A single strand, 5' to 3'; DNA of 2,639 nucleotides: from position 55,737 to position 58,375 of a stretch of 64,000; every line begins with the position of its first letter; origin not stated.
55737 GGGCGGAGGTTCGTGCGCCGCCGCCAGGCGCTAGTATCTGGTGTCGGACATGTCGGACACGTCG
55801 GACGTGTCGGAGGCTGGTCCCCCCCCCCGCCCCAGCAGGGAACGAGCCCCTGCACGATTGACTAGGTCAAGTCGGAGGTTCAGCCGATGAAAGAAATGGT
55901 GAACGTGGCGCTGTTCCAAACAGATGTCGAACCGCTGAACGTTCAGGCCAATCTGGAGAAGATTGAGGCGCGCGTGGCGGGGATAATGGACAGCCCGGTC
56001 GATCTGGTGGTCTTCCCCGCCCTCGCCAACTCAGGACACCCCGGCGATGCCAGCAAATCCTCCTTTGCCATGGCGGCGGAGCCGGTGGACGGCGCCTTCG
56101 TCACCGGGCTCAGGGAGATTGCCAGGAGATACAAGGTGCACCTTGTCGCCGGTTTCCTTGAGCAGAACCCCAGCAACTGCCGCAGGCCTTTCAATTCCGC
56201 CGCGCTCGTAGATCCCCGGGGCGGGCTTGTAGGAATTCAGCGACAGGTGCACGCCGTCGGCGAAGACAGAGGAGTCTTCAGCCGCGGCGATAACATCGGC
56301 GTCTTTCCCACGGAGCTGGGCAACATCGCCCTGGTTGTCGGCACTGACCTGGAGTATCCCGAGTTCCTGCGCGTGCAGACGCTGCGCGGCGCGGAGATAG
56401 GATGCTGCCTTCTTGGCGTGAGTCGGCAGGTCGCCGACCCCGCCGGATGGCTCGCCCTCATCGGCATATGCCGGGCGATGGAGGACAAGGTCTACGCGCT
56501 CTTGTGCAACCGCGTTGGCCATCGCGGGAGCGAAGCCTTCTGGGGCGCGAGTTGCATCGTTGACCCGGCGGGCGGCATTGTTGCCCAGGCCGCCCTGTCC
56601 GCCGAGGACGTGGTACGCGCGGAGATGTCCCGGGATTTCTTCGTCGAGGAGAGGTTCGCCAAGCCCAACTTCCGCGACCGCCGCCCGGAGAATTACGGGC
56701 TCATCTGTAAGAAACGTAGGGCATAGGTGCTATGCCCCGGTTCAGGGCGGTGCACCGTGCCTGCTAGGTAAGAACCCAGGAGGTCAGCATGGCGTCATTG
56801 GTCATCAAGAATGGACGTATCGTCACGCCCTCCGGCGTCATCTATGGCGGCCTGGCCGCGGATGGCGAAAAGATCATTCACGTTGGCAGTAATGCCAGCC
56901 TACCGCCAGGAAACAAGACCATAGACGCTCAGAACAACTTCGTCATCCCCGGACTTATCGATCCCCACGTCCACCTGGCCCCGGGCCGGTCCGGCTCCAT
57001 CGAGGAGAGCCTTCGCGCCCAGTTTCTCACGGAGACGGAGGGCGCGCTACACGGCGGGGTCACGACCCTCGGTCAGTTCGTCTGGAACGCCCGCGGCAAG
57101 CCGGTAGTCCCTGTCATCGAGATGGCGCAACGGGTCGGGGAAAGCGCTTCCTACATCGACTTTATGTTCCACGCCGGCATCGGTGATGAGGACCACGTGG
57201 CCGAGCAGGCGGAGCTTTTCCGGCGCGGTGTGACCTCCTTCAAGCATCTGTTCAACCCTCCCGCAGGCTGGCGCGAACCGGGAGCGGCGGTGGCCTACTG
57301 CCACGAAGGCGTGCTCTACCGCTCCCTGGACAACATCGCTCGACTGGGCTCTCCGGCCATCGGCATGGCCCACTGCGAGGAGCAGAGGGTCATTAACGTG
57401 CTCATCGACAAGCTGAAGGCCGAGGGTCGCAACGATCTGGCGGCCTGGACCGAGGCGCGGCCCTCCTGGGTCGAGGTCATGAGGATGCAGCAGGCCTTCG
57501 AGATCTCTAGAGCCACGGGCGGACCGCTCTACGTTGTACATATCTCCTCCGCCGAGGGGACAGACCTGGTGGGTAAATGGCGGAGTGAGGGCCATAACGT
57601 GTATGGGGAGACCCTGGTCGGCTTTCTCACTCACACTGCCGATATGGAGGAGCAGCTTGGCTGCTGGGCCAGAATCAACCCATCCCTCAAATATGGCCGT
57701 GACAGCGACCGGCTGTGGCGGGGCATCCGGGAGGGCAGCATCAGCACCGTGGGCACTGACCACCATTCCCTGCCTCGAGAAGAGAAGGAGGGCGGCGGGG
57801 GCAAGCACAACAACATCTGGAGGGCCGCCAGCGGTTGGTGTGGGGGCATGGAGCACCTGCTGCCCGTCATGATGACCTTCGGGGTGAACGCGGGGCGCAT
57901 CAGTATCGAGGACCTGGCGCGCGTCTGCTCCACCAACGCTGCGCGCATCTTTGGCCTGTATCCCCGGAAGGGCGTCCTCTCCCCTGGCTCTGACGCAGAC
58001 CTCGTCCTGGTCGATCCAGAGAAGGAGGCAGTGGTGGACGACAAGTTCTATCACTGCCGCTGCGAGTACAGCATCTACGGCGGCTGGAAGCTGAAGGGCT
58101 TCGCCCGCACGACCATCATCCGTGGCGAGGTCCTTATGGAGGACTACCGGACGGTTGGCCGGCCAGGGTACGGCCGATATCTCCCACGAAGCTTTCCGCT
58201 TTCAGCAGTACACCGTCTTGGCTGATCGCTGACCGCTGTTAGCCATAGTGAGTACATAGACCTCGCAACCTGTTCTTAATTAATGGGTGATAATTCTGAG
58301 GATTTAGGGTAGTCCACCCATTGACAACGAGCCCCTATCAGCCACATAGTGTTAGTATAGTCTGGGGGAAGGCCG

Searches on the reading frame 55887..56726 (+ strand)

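Call 93: search_protein_families(library=pfam, proteins=[window:55887-56726:+], max_evalue=0.001)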
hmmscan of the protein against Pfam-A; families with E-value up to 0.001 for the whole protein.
window:55887-56726:+ (279 aa): 1 family
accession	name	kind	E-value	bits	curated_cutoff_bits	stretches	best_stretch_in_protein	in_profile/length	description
PF00795.27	CN_hydrolase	-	8.7e-37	127.3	23.2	1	7-249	2-248/256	Carbon-nitrogen hydrolase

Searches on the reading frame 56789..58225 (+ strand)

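Call 93: search_protein_families(library=pfam, proteins=[window:56789-58225:+], max_evalue=0.001)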
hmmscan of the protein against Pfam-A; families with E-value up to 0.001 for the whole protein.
window:56789-58225:+ (478 aa): 2 families
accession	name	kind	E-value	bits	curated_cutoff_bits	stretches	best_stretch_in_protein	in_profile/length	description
PF01979.26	Amidohydro_1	-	2.1e-20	73.7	25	2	298-448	224-344/345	Amidohydrolase family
PF07969.17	Amidohydro_3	-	5.6e-15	56.2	29.7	2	369-432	405-468/472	Amidohydrolase family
